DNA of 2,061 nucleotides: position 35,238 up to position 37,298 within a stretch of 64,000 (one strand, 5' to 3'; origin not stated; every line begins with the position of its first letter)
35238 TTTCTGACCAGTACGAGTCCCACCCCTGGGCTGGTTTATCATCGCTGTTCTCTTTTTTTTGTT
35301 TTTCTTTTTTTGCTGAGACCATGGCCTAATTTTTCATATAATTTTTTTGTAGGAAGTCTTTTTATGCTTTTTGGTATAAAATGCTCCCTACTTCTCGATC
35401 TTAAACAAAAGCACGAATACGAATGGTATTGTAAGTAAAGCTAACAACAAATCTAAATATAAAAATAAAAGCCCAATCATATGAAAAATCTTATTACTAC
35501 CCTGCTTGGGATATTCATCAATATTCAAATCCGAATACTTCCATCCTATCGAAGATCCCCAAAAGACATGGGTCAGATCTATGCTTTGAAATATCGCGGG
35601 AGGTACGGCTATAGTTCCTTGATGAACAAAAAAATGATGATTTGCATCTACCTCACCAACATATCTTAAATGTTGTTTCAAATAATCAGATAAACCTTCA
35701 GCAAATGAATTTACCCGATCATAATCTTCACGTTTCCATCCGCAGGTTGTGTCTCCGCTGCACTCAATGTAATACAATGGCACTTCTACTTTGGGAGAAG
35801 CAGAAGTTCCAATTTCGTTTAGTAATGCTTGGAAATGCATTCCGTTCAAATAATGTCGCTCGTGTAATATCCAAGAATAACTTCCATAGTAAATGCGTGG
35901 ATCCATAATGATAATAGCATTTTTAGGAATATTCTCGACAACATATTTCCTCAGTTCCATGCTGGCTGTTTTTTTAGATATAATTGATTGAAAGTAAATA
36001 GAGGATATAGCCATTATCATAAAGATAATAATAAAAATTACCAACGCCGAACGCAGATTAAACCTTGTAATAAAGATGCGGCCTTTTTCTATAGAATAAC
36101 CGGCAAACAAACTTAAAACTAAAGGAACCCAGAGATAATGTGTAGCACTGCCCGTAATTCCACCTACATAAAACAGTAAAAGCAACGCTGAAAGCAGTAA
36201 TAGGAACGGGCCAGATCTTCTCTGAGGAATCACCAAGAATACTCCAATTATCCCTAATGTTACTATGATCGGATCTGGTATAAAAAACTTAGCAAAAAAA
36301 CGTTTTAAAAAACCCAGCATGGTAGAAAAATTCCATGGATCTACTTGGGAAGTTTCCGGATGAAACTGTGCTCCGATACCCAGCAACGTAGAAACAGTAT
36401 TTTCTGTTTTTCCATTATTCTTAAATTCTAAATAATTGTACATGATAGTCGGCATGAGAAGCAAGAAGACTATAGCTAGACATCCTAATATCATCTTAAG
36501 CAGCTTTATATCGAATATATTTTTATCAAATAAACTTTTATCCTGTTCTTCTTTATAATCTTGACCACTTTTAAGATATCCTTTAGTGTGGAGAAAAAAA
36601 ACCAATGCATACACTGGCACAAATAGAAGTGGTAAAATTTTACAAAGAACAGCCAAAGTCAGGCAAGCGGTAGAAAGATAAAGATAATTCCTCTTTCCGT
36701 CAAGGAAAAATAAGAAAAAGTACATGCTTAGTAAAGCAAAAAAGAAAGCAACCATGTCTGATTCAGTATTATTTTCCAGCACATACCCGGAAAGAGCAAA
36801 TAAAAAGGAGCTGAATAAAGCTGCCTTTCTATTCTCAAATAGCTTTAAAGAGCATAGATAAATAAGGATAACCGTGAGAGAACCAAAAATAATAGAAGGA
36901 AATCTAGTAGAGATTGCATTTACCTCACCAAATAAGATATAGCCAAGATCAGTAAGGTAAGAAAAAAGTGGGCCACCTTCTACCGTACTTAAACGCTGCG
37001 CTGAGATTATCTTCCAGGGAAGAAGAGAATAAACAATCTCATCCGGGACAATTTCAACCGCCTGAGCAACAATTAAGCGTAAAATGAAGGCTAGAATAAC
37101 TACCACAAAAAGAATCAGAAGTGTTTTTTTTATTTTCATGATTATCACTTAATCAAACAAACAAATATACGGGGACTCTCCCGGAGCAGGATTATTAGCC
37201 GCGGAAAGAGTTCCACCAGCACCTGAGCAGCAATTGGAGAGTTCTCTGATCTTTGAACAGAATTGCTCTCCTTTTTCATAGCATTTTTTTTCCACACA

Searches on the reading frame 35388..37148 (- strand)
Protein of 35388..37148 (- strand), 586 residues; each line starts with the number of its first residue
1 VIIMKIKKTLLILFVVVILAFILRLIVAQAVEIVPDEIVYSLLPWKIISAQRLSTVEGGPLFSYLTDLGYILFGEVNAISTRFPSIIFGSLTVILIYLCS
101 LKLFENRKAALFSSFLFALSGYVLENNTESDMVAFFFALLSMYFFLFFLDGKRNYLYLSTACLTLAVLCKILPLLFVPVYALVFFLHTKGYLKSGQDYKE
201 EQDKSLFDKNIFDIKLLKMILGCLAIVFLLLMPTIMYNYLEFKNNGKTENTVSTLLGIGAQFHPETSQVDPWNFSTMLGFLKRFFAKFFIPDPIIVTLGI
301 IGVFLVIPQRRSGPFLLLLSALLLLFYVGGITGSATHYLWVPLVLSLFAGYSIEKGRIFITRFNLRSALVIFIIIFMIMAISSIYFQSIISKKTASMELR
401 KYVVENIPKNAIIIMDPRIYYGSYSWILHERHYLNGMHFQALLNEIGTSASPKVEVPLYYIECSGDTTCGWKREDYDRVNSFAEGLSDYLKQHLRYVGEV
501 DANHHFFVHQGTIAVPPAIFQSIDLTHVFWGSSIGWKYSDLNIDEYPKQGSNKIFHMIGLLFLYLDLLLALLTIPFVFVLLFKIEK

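Call 8: search_protein_families(library=pfam, proteins=[window:35388-37148:-], max_evalue=0.00001)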
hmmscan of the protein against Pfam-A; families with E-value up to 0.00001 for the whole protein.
window:35388-37148:- (586 aa): 2 families
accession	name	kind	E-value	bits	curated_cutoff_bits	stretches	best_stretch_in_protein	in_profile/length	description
PF13231.12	PMT_2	-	1.9e-15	57.9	26.1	1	59-188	3-132/160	Dolichyl-phosphate-mannose-protein mannosyltransferase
PF02366.24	PMT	-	1.9e-08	34.6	22.7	1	62-238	66-234/245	Dolichyl-phosphate-mannose-protein mannosyltransferase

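Call 78: search_protein_families(library=ncbifam, proteins=[window:35388-37148:-], max_evalue=0.00001)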
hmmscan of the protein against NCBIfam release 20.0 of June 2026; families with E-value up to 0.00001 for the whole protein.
window:35388-37148:- (586 aa): 1 family
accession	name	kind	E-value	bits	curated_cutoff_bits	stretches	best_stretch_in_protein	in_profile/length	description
TIGR03663.1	TIGR03663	subfamily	1e-07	31.3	126.25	1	12-214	3-208/435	flippase activity-associated protein Agl23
